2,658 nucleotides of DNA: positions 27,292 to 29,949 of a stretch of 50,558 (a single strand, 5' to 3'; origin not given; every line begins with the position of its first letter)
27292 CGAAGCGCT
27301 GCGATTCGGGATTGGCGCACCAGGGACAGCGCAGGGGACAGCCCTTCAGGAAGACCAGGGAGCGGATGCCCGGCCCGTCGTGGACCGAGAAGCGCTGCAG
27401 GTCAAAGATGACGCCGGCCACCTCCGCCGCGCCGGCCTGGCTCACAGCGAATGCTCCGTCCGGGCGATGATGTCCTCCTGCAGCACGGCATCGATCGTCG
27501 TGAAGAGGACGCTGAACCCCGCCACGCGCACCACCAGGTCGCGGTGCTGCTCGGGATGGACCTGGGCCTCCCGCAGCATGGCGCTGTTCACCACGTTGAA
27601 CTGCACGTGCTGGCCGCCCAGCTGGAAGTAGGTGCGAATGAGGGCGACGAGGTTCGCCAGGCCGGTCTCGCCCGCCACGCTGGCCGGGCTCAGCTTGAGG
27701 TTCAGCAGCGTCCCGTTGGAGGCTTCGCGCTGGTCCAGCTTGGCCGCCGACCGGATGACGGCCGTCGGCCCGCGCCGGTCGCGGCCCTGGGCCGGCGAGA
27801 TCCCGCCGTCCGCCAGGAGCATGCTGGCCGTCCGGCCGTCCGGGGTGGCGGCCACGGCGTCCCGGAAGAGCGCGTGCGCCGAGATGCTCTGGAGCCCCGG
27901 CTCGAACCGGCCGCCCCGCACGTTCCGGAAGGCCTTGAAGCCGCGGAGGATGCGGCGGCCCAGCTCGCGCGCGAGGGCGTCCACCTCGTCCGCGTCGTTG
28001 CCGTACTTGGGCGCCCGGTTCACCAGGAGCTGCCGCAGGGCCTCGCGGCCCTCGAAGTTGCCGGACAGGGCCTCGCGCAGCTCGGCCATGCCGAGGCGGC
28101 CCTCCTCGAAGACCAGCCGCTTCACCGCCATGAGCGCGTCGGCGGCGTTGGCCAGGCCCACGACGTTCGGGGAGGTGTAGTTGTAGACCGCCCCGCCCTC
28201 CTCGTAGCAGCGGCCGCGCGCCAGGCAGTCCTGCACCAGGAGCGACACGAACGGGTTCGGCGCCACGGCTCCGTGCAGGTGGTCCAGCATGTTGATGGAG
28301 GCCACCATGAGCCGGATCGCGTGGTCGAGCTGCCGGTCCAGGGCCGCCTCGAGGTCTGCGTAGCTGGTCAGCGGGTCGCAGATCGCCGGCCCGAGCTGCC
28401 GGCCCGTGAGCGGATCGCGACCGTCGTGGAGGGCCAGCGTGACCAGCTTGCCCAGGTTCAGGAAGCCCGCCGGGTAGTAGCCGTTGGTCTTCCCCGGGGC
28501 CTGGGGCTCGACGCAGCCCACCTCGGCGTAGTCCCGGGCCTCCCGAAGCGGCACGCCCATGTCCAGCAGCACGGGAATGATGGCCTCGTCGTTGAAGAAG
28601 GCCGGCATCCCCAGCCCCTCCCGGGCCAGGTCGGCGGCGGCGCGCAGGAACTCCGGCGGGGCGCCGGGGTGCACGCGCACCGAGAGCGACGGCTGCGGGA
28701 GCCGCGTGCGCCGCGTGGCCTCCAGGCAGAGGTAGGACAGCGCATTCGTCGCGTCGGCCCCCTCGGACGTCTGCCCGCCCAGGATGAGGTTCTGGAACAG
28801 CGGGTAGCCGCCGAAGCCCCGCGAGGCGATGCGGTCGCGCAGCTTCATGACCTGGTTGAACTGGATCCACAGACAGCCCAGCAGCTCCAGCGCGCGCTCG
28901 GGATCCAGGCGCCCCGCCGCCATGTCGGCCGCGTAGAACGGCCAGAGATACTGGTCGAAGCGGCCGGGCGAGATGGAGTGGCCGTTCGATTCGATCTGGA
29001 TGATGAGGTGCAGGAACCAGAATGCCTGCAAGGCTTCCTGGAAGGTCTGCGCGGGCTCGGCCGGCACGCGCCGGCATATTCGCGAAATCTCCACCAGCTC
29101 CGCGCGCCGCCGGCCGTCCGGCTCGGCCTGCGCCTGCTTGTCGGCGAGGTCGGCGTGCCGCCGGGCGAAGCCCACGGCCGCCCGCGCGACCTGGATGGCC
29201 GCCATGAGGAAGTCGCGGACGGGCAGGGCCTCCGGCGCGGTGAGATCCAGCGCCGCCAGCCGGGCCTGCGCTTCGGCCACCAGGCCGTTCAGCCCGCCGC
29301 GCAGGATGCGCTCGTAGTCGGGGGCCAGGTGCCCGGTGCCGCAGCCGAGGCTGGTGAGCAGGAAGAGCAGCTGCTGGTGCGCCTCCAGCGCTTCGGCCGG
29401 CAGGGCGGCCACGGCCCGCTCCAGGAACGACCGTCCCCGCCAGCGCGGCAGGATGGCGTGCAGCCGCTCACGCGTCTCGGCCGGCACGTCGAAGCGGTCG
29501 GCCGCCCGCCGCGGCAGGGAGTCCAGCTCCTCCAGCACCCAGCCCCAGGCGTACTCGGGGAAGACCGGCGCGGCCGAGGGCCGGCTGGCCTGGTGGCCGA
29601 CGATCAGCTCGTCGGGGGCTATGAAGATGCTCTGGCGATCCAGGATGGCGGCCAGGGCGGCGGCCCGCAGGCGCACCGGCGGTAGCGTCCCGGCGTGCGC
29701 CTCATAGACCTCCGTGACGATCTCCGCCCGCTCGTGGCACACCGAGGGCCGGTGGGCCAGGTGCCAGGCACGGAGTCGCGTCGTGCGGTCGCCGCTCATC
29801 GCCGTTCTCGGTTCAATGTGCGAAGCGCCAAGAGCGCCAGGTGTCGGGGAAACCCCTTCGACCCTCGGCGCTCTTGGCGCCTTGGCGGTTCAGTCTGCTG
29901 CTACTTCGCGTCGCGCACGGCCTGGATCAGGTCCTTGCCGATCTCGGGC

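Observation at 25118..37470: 12-kb co-directional cluster joining an orphan glycyl-radical enzyme to a TRAP transporter and a thiolase-less beta-oxidation-like set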

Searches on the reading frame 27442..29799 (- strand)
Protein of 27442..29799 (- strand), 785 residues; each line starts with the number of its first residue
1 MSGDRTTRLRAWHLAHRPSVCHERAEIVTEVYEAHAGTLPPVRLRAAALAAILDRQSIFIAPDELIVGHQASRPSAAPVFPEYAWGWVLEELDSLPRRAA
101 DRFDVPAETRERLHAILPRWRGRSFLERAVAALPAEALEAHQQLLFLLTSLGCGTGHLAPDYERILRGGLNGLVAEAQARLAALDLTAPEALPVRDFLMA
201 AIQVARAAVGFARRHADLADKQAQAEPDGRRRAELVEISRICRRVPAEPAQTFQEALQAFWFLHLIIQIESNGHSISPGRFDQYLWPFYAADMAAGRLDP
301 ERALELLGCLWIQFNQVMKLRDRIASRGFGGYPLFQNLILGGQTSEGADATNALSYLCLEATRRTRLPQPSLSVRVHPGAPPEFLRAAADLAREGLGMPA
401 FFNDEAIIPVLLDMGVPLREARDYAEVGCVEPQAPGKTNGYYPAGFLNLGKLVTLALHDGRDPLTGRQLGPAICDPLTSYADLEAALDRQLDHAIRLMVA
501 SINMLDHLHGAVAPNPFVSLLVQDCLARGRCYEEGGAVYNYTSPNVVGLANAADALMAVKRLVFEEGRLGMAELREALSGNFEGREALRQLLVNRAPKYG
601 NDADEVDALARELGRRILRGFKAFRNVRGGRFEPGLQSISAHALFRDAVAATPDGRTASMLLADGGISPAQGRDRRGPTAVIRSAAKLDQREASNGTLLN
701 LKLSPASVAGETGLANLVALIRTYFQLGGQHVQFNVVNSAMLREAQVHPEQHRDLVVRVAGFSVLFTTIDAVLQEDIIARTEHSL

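Call 3: search_protein_families(library=pfam, proteins=[window:27442-29799:-])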
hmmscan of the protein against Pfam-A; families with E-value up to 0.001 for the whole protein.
window:27442-29799:- (785 aa): 2 families
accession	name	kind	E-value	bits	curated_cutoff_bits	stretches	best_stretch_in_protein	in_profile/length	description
PF02901.20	PFL-like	-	8e-211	702.5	24.3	1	5-645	4-646/647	Pyruvate formate lyase-like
PF01228.26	Gly_radical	-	1.4e-33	116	22.2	1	665-766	3-105/106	Glycine radical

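Call 4: search_protein_families(library=ncbifam, proteins=[window:27442-29799:-])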
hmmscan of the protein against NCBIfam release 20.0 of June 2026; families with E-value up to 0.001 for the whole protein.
window:27442-29799:- (785 aa): 12 families
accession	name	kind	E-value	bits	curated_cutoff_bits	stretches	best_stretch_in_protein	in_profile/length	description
TIGR01774.1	PFL2-3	subfamily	1.4e-231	771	678.2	1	4-785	4-786/786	formate C-acetyltransferase/glycerol dehydratase family glycyl radical enzyme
NF007437.0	PRK09983.1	equivalog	1.4e-188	628.5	1109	1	4-785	3-765/765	formate C-acetyltransferase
NF043068.1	glycl_HYPD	equivalog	7.7e-184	612.9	1100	1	4-784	2-783/784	trans-4-hydroxy-L-proline dehydratase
NF048009.1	SfplDhtHpfGKleb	equivalog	8.5e-173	576.5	1000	1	5-783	27-822/824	(2S)-3-sulfopropanediol dehydratase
TIGR04394.1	choline_CutC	equivalog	2.8e-167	558.6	1050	1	4-781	3-784/789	choline trimethylamine-lyase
NF048011.1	SfplDhtHpsGDes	equivalog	1e-160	536.7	1000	1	15-784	35-820/821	(2S)-3-sulfopropanediol dehydratase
NF033718.1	indole_decarb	equivalog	3.3e-121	406.1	1100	2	154-583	213-645/868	indoleacetate decarboxylase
NF033715.1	glycyl_HPDL_Lrg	equivalog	1e-96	324.7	1150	2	198-586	272-682/901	4-hydroxyphenylacetate decarboxylase large subunit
TIGR01255.1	pyr_form_ly_1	equivalog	2.3e-37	128.9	994.2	1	248-783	231-741/744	formate C-acetyltransferase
NF038360.1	rad_fix_GrcA3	exception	1.3e-16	60.5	158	1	713-784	5-76/78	autonomous glycyl radical cofactor GrcA3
TIGR04365.1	spare_glycyl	equivalog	1.3e-09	38.4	170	1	727-781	67-121/126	autonomous glycyl radical cofactor GrcA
NF008341.1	PRK11127.1-1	equivalog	1.4e-08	34.6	145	1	728-784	22-78/80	autonomous glycyl radical cofactor GrcA2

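Call 7: find_related_loci(query=window:27442-29799:-, collection=genome_contigs, flank=10000)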
Query window:27442-29799:- (785 aa) in genome_contigs; peptide patterns used: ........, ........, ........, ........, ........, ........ (x = any residue, [..] = any of these).
165 stretches matched a pattern; 40 encode a relative of the query (tblastn E <= 1e-3); 40 distinct loci.
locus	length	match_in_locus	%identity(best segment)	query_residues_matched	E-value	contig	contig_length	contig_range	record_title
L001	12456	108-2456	73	5-785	0e+0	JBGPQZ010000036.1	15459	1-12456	MAG: Candidatus Methylomirabilia bacterium isolate OBJ1_062018_150_20 k141_507065_length_15459_cov_10.0000, whole genome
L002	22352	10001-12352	73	4-785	0e+0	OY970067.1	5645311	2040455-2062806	MAG: uncultured candidate division NC10 bacterium isolate MFD01231.bin.c.1 genome assembly, chromosome: 1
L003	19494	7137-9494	62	2-785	0e+0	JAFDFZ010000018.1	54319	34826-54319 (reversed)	MAG: Deltaproteobacteria bacterium isolate Meg22_1012_Bin_121 Meg22_1012_Bin_121_scaffold_982, whole genome shotgun sequ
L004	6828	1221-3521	56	18-785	0e+0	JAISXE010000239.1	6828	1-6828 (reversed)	MAG: Spirochaetia bacterium isolate Nc350_bin164 k119_4103101, whole genome shotgun sequence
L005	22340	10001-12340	54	4-784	0e+0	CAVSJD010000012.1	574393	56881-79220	MAG: uncultured Spirochaetota bacterium isolate MFD01721.bin.2.19 genome assembly, contig: contig_56542, whole genome sh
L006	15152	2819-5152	52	4-784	0e+0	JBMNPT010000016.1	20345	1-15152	MAG: Eubacteriales bacterium isolate SBF912SR2HQ0024 scaffold_11167_c1, whole genome shotgun sequence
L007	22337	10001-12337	52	5-784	0e+0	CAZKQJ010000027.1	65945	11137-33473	MAG TPA_asm: uncultured Spirochaetaceae bacterium isolate SRP241341_co1_254 genome assembly, contig: NODE_551_length_659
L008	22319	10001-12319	44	3-783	0e+0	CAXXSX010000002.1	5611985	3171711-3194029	MAG: Victivallales bacterium isolate 56fe3c74-01ca-462c-9ae8-43b0e1f46eca genome assembly, contig: contig_2, whole genom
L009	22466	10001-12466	42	4-784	0e+0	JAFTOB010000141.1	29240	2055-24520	MAG: Clostridia bacterium isolate RGIG3994 Roe_deer_Cecum-4__c403075, whole genome shotgun sequence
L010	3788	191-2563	43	4-784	0e+0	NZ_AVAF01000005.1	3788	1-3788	MAG: Thermoanaerobacter sp. A7A NODE_122_length_3748_cov_124.824974, whole genome shotgun sequence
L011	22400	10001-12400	42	5-785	0e+0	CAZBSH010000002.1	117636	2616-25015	MAG TPA_asm: uncultured Christensenella sp. isolate SRP242652_co4_69 genome assembly, contig: NODE_53_length_117636_cov_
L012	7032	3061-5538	41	4-784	0e+0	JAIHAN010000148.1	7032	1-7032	MAG: Peptococcaceae bacterium isolate M1_7_4_bin.22 scaffold_2693, whole genome shotgun sequence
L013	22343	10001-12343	43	4-783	0e+0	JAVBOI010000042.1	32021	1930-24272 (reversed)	MAG: Desulfovibrio sp. isolate EPI_MAG_00104 c_000001573160, whole genome shotgun sequence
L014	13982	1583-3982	42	5-785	0e+0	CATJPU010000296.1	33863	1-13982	MAG: uncultured Lachnospiraceae bacterium isolate iMGMC-378_1678881661 genome assembly, contig: MegahitA5_10649, whole g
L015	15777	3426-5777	40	4-785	0e+0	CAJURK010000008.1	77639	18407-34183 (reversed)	MAG TPA_asm: uncultured Dorea sp. isolate MGBC164454 genome assembly, contig: MGBC164454.8, whole genome shotgun sequenc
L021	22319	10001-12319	41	5-785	2e-166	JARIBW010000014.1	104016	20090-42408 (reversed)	MAG: Collinsella sp. isolate cluster2_bin.24 k127_771844, whole genome shotgun sequence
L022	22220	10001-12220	39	40-783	5e-141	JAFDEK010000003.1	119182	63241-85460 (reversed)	MAG: Deltaproteobacteria bacterium isolate Meg19_46_Bin_145 Meg19_46_Bin_145_scaffold_82, whole genome shotgun sequence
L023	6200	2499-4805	39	20-785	1e-140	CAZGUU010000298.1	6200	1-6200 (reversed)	MAG TPA_asm: uncultured Enterobacteriaceae bacterium isolate binchicken_co16_326 genome assembly, contig: NODE_20756_len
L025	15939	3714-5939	34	42-781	8e-135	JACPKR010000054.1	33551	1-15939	MAG: Deltaproteobacteria bacterium isolate NC_groundwater_500_Ag_S-0.1um_48_30 S35_SO-1_scaffold_367692, whole genome sh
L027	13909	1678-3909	39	46-781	2e-132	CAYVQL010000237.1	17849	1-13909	MAG TPA_asm: uncultured Enterobacterales bacterium isolate SRP077602_co7_23 genome assembly, contig: NODE_15509_length_1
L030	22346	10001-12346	43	3-783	0e+0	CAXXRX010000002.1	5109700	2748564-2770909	MAG: Desulfocapsaceae bacterium isolate 1aa78899-e997-4579-a1ce-6e823d9c38b0 genome assembly, contig: contig_2, whole ge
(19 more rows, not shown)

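Call 8: search_solved_structures(query=window:27442-29799:-, max_evalue=1e-20)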
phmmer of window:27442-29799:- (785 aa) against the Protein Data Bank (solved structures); distinct sequences matched with E-value up to 1e-20: 35.
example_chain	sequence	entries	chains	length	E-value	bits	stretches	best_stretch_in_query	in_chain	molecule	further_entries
1r8w_A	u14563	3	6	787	4.4e-211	706.2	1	4-784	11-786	glycerol dehydratase | B12-independent glycerol dehydratase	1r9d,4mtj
9rco_A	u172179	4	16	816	2.7e-207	693.8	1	4-783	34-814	Glycyl radical protein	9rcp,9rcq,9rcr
5i2a_A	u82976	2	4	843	1.4e-201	674.9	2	3-582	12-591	Diol-dehydratase | Diol dehydratase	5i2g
9f3w_A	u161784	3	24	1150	3.1e-177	594.3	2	5-781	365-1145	Choline trimethylamine-lyase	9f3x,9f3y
8yjo_A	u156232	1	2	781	8.3e-169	566.5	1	4-785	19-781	Probable dehydratase PflD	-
6xs4_A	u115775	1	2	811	1.3e-166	559.2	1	13-785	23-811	Formate C-acetyltransferase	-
8id7_A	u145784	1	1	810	4.6e-165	554.1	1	16-785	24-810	Probable dehydratase YbiW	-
8yjn_A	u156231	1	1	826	5e-165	554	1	16-785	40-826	Probable dehydratase YbiW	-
8id0_A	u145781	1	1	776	1.7e-156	525.7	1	19-785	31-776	formate C-acetyltransferase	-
5a0z_A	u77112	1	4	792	4.6e-148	497.9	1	5-781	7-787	CHOLINE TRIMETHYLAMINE LYASE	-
5a0u_A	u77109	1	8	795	4.6e-148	497.9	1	5-781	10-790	CHOLINE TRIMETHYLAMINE LYASE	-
6vxc_A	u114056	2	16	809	2.4e-146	492.2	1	4-784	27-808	Trans-4-hydroxy-L-proline dehydratase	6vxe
8id1_A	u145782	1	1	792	2.2e-139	469.2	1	4-784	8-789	Formate C-acetyltransferase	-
8iof_A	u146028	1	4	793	1.2e-137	463.4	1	9-782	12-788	Benzylsuccinate synthase alpha subunit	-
5fay_A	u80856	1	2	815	1.9e-137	462.8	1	6-781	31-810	Choline trimethylamine-lyase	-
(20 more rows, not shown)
